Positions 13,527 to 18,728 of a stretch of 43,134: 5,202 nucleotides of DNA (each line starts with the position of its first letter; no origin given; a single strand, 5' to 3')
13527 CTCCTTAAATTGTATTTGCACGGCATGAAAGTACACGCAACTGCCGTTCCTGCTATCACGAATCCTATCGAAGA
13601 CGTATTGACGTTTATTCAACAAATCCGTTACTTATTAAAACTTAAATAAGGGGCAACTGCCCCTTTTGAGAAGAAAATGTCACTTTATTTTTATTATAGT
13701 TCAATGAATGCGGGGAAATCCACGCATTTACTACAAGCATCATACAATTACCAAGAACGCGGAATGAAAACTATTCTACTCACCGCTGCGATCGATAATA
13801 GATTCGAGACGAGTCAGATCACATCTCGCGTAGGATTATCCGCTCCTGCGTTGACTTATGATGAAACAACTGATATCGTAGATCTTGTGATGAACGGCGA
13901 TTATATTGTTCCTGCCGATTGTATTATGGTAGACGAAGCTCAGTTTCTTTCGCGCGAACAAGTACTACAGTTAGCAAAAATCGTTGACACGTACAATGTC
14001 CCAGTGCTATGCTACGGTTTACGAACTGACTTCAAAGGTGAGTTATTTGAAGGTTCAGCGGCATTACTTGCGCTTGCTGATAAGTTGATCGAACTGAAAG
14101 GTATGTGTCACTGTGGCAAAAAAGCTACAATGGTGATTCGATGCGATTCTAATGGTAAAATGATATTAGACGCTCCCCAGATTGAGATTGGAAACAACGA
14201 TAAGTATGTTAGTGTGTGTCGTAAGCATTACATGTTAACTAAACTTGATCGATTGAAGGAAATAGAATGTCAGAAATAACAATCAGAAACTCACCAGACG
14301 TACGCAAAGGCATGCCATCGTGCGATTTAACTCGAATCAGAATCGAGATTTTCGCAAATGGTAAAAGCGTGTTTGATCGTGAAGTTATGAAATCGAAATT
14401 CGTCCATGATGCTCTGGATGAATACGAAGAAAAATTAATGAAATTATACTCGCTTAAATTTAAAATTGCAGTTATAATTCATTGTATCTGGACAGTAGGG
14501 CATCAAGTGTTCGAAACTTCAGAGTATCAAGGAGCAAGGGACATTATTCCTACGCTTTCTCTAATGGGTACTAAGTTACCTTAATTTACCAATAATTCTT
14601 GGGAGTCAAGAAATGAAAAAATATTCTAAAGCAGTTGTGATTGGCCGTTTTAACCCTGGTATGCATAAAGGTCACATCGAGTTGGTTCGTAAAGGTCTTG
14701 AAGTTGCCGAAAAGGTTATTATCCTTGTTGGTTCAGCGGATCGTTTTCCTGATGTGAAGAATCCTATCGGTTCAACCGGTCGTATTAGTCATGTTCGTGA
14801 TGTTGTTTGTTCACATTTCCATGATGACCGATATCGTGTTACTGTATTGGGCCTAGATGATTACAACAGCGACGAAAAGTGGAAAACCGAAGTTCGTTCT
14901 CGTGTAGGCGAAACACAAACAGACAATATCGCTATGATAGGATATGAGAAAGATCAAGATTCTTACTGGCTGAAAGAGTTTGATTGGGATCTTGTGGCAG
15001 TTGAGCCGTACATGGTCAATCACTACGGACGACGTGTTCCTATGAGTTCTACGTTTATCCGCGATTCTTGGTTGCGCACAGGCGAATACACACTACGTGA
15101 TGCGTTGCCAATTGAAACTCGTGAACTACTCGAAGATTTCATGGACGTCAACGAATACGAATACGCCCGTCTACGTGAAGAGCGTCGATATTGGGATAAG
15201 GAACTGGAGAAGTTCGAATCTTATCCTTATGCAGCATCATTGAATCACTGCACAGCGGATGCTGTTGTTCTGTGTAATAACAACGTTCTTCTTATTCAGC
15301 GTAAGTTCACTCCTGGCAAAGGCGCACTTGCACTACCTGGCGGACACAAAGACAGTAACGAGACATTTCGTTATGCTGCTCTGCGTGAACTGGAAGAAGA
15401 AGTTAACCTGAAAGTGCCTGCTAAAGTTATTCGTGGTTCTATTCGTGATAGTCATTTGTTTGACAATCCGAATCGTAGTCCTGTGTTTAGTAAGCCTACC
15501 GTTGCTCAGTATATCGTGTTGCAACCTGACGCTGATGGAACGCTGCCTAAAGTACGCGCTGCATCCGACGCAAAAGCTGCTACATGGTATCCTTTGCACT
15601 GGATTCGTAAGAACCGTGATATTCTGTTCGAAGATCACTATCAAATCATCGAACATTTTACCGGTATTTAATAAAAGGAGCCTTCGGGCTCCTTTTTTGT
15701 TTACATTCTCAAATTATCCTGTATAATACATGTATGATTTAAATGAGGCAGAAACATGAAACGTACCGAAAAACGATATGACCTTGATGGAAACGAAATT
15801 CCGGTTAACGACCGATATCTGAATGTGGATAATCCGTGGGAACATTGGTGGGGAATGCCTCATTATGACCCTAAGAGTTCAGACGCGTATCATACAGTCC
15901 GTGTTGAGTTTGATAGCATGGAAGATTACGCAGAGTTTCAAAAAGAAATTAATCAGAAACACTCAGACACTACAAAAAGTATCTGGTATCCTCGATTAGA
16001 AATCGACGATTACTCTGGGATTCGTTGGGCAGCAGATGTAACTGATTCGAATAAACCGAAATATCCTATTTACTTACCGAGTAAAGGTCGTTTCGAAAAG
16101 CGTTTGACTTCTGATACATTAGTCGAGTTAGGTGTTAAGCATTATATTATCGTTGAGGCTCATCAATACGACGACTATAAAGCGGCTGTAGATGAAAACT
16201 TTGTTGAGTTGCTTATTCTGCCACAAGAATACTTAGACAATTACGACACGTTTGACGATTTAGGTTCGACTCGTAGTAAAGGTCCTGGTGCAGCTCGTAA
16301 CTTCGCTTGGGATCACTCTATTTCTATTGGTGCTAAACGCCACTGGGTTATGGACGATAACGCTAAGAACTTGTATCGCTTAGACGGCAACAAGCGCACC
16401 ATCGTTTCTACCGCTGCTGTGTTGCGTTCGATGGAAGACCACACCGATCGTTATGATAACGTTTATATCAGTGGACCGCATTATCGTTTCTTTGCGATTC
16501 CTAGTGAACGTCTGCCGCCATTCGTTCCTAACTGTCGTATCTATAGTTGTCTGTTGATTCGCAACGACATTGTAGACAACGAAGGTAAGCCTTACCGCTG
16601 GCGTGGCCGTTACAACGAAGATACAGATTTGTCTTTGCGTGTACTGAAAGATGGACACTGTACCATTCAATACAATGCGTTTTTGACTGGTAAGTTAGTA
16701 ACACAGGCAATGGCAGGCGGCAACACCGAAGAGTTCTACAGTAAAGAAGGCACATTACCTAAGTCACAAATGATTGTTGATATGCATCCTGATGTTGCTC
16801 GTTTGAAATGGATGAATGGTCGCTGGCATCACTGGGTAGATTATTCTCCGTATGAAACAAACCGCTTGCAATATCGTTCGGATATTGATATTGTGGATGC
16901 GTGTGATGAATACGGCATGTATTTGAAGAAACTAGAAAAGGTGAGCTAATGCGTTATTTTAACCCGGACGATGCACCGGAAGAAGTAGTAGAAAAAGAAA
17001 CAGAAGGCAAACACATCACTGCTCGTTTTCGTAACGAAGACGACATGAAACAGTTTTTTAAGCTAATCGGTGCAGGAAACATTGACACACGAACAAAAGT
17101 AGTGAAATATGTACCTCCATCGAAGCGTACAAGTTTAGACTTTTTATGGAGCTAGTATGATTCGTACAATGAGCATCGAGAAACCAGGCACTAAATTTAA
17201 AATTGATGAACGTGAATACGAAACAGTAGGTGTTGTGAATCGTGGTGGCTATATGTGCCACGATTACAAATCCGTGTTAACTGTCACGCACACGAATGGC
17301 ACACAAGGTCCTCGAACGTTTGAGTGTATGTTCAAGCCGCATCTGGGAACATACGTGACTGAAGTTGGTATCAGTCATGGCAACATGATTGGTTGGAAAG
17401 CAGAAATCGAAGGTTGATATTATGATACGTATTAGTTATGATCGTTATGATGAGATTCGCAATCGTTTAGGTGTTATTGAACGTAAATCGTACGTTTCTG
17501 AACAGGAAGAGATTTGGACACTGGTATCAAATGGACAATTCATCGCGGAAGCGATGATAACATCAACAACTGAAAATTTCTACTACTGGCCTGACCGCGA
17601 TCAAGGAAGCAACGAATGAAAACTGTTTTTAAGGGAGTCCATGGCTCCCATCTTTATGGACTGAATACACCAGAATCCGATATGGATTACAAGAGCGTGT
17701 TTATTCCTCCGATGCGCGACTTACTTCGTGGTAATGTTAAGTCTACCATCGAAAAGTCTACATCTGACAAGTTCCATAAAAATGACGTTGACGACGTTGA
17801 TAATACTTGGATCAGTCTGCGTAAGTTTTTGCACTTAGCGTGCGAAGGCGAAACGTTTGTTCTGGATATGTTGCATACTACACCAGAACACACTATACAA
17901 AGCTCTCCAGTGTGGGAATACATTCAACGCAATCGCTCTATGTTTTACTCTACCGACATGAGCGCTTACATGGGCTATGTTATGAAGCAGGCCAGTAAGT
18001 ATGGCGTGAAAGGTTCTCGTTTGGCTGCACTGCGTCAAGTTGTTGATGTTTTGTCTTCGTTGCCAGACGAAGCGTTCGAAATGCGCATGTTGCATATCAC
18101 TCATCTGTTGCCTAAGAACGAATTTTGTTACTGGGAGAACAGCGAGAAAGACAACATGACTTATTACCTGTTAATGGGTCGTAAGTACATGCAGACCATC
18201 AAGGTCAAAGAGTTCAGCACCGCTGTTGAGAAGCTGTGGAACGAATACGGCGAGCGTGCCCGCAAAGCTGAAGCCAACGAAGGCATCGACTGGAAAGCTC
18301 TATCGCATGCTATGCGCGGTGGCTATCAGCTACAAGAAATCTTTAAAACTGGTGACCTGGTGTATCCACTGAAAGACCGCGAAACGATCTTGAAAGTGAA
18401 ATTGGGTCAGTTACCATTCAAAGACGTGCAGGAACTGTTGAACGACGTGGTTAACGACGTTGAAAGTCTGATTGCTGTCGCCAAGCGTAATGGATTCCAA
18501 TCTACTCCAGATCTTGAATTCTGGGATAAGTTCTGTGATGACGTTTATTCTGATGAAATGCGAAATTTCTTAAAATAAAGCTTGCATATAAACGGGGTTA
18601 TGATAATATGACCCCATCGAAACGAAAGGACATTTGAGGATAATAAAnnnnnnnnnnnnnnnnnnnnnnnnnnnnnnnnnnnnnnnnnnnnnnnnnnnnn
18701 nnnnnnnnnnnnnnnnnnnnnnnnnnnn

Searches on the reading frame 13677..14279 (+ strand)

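Call 97: search_protein_families(library=phrogs, proteins=[window:13677-14279:+], max_evalue=1e-8)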
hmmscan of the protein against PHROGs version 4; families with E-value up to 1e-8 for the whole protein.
window:13677-14279:+ (200 aa): 2 families
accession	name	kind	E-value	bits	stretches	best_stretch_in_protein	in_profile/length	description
phrog_592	-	other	3.4e-74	249.8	1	2-187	3-187/193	thymidine kinase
phrog_35515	-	other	1.9e-32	112.5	1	98-187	3-98/104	thymidine kinase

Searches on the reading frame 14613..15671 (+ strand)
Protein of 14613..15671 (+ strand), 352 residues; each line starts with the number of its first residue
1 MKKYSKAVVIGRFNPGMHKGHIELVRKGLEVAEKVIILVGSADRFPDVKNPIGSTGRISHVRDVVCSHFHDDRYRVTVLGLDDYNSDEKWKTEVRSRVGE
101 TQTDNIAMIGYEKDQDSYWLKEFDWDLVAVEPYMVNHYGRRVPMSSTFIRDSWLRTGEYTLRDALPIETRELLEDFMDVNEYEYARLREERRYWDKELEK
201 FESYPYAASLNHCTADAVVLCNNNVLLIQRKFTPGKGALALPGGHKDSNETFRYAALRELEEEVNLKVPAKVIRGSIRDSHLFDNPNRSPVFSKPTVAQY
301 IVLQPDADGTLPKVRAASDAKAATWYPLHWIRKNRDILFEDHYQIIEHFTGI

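Call 20: search_protein_families(library=phrogs, proteins=[window:14613-15671:+], max_evalue=0.00001)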
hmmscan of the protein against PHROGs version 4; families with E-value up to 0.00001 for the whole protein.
window:14613-15671:+ (352 aa): 3 families
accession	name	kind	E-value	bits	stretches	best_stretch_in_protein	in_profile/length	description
phrog_395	-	other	4.6e-79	267.9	1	1-352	8-373/373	cytidyltransferase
phrog_1198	-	other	3e-16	60.9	1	176-334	6-153/253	MutT/NUDIX hydrolase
phrog_3462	-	moron, auxiliary metabolic gene and host takeover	4.8e-07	30.3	1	5-152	3-149/346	nicotinamide-nucleotide adenylyltransferase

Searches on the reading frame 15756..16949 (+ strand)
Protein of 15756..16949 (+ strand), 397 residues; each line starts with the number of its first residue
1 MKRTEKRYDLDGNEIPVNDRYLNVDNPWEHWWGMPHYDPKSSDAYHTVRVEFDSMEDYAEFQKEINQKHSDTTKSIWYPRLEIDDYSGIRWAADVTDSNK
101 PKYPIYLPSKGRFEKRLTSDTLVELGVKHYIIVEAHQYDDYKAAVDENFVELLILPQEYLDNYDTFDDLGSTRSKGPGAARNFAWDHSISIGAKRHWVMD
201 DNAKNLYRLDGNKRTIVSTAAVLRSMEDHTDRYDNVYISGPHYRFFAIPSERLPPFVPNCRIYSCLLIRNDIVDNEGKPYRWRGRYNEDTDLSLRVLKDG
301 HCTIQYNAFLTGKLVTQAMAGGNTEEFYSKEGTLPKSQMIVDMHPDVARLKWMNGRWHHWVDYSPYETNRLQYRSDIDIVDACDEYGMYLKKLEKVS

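Call 20: search_protein_families(library=phrogs, proteins=[window:15756-16949:+], max_evalue=0.00001)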
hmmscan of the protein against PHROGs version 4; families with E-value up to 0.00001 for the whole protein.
window:15756-16949:+ (397 aa): 1 family
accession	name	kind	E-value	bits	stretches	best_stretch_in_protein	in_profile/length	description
phrog_842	-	other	2.5e-58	199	1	100-366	2-242/270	beta-glucosyl-HMC-alpha-glucosyltransferase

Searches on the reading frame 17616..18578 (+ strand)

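Call 20: search_protein_families(library=phrogs, proteins=[window:17616-18578:+], max_evalue=0.00001)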
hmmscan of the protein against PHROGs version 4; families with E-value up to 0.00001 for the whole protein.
window:17616-18578:+ (320 aa): 2 families
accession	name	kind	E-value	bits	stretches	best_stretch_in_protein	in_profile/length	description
phrog_388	-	DNA, RNA and nucleotide metabolism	4.1e-112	375.7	1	1-317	36-336/351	nucleotidyltransferase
phrog_14344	-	DNA, RNA and nucleotide metabolism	9.2e-07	29.9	1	3-122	29-139/262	nucleotidyltransferase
